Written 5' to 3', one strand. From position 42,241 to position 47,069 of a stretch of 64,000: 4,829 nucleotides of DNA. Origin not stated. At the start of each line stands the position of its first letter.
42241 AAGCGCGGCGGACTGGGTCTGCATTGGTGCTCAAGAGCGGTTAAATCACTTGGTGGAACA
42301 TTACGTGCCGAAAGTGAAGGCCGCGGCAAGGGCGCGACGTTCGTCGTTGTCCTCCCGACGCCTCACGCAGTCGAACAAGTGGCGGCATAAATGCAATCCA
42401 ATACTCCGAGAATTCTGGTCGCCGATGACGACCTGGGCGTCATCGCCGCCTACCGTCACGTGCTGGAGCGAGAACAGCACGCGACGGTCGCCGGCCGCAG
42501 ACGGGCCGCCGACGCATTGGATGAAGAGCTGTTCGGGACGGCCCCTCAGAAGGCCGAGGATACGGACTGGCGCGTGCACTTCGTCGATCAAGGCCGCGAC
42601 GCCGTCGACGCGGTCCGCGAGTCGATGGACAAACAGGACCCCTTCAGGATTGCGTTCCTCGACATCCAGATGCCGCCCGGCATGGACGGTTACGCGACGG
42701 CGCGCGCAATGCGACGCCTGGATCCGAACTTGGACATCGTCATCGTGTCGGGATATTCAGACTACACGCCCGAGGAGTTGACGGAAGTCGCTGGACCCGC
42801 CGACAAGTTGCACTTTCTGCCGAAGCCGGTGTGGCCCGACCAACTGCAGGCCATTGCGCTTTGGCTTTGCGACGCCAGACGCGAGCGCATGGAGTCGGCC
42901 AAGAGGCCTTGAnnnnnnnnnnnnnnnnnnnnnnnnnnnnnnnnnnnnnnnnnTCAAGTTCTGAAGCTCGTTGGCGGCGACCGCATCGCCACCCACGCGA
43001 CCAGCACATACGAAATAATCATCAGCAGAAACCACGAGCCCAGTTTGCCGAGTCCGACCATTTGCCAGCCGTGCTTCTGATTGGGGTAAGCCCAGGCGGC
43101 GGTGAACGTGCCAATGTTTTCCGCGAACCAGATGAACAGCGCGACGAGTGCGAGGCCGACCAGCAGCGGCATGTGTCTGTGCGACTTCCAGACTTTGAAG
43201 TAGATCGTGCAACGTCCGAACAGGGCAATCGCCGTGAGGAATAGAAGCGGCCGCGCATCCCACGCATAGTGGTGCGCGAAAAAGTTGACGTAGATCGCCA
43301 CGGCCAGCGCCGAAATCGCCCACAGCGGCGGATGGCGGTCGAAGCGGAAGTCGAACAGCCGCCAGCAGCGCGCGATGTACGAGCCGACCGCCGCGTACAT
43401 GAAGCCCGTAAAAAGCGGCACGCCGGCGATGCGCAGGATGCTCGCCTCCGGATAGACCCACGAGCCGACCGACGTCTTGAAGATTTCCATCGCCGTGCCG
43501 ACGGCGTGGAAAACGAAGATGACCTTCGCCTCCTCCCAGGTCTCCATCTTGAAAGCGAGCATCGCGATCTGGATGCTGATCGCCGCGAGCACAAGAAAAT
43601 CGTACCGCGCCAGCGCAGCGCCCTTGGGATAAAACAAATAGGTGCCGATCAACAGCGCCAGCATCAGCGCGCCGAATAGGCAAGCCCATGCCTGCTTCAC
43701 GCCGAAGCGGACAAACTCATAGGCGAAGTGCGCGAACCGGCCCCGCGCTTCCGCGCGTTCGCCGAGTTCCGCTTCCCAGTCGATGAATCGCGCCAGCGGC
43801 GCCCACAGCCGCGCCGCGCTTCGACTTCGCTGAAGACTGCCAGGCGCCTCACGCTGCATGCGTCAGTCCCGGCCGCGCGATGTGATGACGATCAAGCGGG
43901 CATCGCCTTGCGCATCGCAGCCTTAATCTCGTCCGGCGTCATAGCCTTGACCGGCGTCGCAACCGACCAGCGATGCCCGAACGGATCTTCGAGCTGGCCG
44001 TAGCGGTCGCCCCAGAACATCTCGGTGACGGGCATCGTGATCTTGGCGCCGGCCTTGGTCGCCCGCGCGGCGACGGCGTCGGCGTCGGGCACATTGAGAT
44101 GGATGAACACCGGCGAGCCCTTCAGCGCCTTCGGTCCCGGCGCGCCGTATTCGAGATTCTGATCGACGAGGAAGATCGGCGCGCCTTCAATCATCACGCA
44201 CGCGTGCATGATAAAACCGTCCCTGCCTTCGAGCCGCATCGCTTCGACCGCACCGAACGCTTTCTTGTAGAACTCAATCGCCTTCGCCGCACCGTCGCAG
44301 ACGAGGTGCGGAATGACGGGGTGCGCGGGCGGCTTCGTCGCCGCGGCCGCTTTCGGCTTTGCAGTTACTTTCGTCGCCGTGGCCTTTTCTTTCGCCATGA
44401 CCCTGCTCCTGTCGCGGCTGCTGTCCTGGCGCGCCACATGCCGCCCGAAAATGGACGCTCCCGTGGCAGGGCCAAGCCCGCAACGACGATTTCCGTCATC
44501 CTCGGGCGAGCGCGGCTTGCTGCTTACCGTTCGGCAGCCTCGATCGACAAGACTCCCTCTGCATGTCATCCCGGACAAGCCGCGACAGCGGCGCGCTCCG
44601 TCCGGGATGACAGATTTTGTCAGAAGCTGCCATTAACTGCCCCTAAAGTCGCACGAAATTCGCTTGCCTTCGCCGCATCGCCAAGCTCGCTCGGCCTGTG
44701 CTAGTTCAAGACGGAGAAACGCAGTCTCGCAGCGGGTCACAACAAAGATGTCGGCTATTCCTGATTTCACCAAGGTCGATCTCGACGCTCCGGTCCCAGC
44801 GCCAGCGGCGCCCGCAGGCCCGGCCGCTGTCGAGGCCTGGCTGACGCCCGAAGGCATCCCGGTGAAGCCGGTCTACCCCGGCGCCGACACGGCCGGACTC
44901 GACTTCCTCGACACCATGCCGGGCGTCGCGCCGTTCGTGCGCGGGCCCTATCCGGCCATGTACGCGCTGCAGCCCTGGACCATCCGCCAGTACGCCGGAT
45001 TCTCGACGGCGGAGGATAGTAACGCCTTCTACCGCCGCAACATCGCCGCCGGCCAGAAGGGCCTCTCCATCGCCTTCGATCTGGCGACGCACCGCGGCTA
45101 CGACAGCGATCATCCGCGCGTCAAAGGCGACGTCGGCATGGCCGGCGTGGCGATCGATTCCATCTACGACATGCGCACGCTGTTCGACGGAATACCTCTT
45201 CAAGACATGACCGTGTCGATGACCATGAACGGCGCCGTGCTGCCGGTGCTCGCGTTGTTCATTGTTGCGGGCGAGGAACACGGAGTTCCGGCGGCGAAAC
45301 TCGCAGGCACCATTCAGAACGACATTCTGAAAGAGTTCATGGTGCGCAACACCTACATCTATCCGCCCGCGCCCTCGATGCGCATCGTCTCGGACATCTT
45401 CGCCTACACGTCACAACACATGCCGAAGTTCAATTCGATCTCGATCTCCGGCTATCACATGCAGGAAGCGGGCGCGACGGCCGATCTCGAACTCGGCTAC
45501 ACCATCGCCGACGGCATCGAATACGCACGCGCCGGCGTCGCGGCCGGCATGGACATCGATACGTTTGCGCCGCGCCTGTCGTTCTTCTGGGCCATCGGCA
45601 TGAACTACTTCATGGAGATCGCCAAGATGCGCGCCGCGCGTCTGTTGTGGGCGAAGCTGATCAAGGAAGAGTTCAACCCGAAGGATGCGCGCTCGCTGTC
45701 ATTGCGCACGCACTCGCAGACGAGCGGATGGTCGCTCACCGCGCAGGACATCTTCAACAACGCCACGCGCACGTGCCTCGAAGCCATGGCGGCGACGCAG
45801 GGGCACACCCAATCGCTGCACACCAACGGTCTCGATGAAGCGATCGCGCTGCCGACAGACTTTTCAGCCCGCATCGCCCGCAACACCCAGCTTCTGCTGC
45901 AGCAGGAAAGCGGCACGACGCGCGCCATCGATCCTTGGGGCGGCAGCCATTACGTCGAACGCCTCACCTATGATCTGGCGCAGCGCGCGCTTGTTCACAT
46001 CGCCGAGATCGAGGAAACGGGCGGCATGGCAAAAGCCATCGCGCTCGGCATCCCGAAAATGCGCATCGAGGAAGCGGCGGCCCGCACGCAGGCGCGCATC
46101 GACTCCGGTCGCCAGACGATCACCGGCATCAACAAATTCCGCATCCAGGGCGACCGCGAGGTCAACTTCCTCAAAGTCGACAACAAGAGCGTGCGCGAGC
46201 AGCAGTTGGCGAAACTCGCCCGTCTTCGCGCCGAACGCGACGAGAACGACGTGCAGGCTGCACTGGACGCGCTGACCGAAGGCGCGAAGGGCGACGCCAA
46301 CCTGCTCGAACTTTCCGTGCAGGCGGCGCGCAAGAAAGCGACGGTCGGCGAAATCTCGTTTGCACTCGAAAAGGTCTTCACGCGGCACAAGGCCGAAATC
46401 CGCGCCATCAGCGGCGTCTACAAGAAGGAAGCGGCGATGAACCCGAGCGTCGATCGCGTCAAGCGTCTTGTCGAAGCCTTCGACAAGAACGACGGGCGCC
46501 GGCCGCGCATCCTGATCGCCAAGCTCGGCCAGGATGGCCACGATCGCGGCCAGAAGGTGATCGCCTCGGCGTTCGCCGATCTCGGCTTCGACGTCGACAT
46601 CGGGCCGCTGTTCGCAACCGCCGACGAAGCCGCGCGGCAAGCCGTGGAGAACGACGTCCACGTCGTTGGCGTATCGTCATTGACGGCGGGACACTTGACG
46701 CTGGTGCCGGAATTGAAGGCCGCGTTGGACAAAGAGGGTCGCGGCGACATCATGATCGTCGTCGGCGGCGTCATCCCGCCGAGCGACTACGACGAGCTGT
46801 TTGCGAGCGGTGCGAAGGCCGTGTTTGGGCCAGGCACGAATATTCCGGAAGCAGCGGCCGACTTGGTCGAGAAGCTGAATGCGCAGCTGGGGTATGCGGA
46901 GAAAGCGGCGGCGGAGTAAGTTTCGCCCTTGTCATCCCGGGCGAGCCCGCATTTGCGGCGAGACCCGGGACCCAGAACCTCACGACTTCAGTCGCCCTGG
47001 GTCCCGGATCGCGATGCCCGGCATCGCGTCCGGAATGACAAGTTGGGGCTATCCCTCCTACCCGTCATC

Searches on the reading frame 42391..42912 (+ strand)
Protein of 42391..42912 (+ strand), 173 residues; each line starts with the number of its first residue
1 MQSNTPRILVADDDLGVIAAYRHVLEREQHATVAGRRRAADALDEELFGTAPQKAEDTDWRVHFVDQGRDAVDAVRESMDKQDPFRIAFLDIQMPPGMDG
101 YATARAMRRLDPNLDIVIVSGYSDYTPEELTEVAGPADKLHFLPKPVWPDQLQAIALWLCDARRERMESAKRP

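Call 8: search_protein_families(library=pfam, proteins=[window:42391-42912:+], max_evalue=0.01)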
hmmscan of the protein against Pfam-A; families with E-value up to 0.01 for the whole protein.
window:42391-42912:+ (173 aa): 2 families
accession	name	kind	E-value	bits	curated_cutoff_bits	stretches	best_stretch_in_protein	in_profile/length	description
PF00072.30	Response_reg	-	1.3e-13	51.5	30.2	1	57-155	20-109/111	Response regulator receiver domain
PF23878.1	TPR_ELP1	-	0.0042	17.9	28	1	22-96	37-112/164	ELP1 TPR domain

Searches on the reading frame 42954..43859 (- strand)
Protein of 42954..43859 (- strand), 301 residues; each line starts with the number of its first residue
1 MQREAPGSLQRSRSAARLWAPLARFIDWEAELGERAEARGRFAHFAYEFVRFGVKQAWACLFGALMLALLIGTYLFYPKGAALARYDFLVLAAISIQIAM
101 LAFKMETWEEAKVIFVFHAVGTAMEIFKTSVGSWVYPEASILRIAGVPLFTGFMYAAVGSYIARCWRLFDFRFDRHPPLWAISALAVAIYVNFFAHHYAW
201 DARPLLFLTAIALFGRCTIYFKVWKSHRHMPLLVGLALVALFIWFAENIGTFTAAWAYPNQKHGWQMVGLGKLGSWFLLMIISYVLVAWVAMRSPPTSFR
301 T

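Call 8: search_protein_families(library=pfam, proteins=[window:42954-43859:-], max_evalue=0.01)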
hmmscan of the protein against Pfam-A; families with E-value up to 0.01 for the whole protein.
window:42954-43859:- (301 aa): 1 family
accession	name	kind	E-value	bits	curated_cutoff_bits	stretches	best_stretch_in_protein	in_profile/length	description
PF05675.17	DUF817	-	3.4e-105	351.4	25.9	1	48-284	1-237/237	Protein of unknown function (DUF817)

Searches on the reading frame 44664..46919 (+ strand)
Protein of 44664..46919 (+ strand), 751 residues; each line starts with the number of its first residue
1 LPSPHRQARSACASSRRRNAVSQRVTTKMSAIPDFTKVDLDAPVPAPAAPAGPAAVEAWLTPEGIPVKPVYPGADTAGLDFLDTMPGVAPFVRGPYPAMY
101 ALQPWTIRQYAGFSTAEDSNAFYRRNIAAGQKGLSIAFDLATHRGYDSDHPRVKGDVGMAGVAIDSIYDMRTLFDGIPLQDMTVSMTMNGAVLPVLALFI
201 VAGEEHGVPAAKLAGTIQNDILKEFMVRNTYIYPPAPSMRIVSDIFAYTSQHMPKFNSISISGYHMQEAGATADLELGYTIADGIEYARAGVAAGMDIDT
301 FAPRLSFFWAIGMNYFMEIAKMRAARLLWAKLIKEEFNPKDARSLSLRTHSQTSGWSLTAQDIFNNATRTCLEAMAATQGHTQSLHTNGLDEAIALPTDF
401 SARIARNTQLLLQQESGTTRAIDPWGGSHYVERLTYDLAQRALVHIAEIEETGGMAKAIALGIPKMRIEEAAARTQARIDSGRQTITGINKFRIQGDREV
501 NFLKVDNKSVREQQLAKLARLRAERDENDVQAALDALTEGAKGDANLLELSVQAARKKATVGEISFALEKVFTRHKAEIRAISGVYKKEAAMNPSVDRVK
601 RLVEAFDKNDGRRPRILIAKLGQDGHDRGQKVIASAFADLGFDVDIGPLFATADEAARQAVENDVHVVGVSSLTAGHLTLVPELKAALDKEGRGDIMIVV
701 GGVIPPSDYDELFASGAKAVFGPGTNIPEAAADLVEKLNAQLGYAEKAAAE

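Call 8: search_protein_families(library=pfam, proteins=[window:44664-46919:+], max_evalue=0.01)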
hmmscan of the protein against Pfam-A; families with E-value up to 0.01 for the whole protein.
window:44664-46919:+ (751 aa): 2 families
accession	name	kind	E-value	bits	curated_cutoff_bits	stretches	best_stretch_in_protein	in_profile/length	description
PF01642.28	MM_CoA_mutase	-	2.6e-224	746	22.1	1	61-572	2-511/512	Methylmalonyl-CoA mutase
PF02310.24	B12-binding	-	4.7e-21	75.3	32.1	1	615-730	2-119/121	B12 binding domain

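Call 88: find_homologous_proteins(query=window:44775-46919:+, max_evalue=1e-100)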
Query window:44775-46919:+ (714 aa): 8000 proteins with E <= 1e-100 among 8000 candidates; the best 120 are listed.
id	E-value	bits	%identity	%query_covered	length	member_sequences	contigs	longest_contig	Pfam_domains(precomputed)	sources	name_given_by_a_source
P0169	0.0e+0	1589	100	100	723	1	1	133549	PF01642.29,PF02310.25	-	-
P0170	0.0e+0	1460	91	100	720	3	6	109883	PF01642.29,PF02310.25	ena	-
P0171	0.0e+0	1459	91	100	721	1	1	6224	PF01642.29,PF02310.25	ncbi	-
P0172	0.0e+0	1458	92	100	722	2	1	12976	PF01642.29,PF02310.25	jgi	jgi:methylmalonyl-CoA mutase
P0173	0.0e+0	1457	93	98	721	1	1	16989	PF01642.29,PF02310.25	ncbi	-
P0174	0.0e+0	1457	91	100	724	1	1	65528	PF01642.29,PF02310.25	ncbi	-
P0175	0.0e+0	1454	91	100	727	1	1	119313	PF01642.29,PF02310.25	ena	-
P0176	0.0e+0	1454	91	100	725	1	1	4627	PF01642.29,PF02310.25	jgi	jgi:methylmalonyl-CoA mutase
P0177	0.0e+0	1453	93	97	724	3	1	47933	PF01642.29,PF02310.25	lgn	-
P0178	0.0e+0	1453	91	99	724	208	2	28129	PF01642.29,PF02310.25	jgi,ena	jgi:methylmalonyl-CoA mutase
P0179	0.0e+0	1452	92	98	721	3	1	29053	PF01642.29,PF02310.25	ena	-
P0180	0.0e+0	1451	92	100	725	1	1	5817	PF01642.29,PF02310.25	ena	-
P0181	0.0e+0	1447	91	100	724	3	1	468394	PF01642.29,PF02310.25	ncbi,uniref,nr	ncbi:methylmalonyl-CoA mutase [Hyphomicrobium sp.]|uniref:methylmalonyl-CoA mutase n=1 Tax=Hyphomicr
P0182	0.0e+0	1446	92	97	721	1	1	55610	PF01642.29,PF02310.25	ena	-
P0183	0.0e+0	1446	93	97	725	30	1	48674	PF01642.29,PF02310.25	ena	-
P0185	0.0e+0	1442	92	97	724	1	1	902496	PF01642.29,PF02310.25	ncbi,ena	-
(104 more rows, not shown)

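Call 89: find_encoding_contigs(protein=P0170, flank=10000, max_places=2)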
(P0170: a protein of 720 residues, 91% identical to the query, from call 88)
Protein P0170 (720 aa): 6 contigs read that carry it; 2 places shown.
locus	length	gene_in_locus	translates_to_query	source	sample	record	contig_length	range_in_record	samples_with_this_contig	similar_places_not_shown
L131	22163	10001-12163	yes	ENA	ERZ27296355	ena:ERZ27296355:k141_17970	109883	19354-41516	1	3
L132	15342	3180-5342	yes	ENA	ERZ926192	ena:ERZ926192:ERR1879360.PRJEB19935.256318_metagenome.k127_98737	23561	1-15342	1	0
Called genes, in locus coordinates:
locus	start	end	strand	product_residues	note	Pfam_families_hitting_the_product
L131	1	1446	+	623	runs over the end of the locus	PF01642:MM_CoA_mutase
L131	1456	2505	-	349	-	PF03734:YkuD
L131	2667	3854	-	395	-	PF00890:FAD_binding_2, PF01266:DAO (weak), PF03486:HI0933_like, PF07992:Pyr_redox_2, PF12831:FAD_oxidored, PF13450:NAD_binding_8 (weak), PF13738:Pyr_redox_3 (faint), PF22780:HI0933_like_1st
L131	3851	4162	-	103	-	PF01541:GIY-YIG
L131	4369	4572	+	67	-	-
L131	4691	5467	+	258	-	-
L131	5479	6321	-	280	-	PF03330:DPBB_1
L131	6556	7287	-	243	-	PF00994:MoCF_biosynth, PF24102:FLAD1_M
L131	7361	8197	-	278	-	PF02633:Creatininase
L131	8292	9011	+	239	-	PF17746:SfsA_N, PF03749:SfsA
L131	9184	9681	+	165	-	PF01641:SelR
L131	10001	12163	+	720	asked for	PF01642:MM_CoA_mutase, PF02310:B12-binding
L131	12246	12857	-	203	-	PF13442:Cytochrome_CBB3 (faint), PF00034:Cytochrom_C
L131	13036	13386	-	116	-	PF07238:PilZ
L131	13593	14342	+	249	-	PF01904:DUF72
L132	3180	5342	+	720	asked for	PF01642:MM_CoA_mutase, PF02310:B12-binding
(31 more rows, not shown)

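Call 90: find_encoding_contigs(protein=P0175, flank=10000, max_places=1)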
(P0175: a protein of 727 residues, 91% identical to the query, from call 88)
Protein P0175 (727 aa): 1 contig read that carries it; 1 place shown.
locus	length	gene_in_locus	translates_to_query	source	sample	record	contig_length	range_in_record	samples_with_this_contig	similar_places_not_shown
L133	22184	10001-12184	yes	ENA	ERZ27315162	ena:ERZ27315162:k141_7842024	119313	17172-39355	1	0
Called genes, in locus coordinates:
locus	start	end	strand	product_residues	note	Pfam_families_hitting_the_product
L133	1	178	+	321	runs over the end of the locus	PF01544:CorA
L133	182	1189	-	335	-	PF02417:Chromate_transp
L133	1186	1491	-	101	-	PF02417:Chromate_transp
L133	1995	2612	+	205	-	PF03330:DPBB_1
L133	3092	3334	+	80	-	PF03330:DPBB_1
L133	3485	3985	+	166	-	PF04140:ICMT (weak), PF04191:PEMT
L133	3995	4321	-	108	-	-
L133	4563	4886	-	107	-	PF08770:SoxZ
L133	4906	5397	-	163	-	PF13501:SoxY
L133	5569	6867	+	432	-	PF07992:Pyr_redox_2, PF13454:NAD_binding_9 (faint), PF21706:FCSD_central, PF09242:FCSD-flav_bind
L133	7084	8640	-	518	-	PF01883:FeS_assembly_P, PF10609:ParA, PF00142:Fer4_NifH (faint), PF01656:CbiA, PF09140:MipZ (weak), PF13614:AAA_31, PF06155:GBBH-like_N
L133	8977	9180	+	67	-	-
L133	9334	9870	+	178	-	PF05685:Uma2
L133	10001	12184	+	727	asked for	PF01642:MM_CoA_mutase, PF02310:B12-binding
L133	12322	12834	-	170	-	-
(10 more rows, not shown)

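Call 91: find_encoding_contigs(protein=P0181, flank=10000, max_places=1)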
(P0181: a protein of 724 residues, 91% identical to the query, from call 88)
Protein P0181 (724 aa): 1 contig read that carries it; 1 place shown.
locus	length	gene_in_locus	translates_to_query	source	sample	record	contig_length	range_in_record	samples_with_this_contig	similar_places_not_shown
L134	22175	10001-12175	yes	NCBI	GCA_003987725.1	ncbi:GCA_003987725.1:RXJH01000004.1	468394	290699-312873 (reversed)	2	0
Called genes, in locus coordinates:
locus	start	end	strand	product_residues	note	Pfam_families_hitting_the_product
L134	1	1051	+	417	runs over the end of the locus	PF01734:Patatin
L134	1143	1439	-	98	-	PF14020:DUF4236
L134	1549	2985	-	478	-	PF01580:FtsK_SpoIIIE (faint), PF01935:DUF87 (weak), PF05872:HerA_C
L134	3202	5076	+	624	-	PF01642:MM_CoA_mutase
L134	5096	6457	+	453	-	PF00654:Voltage_CLC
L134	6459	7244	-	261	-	-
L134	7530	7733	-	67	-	-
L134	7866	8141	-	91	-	-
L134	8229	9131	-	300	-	PF05675:DUF817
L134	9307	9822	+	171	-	-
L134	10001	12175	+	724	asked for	PF01642:MM_CoA_mutase, PF02310:B12-binding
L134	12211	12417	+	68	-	-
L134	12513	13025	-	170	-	-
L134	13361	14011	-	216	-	PF06411:HdeA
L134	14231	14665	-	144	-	-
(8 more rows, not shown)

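Call 92: find_encoding_contigs(protein=P0185, flank=10000, max_places=1)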
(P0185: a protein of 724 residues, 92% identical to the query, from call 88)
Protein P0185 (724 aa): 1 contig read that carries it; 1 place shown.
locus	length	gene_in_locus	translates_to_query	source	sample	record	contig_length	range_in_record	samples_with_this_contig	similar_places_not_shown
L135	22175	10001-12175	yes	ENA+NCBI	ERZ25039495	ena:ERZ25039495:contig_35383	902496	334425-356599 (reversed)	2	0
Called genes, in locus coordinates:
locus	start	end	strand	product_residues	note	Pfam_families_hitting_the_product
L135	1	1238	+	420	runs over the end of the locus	PF01734:Patatin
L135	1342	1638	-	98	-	PF14020:DUF4236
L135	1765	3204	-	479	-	PF05872:HerA_C, PF01935:DUF87 (weak)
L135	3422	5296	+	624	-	PF01642:MM_CoA_mutase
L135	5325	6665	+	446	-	PF00654:Voltage_CLC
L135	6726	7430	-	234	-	-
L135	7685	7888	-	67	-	-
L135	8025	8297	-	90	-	-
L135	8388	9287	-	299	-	PF05675:DUF817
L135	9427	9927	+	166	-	-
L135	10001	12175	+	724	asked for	PF01642:MM_CoA_mutase, PF02310:B12-binding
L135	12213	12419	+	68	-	-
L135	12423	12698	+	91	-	-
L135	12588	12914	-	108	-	-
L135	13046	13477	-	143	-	-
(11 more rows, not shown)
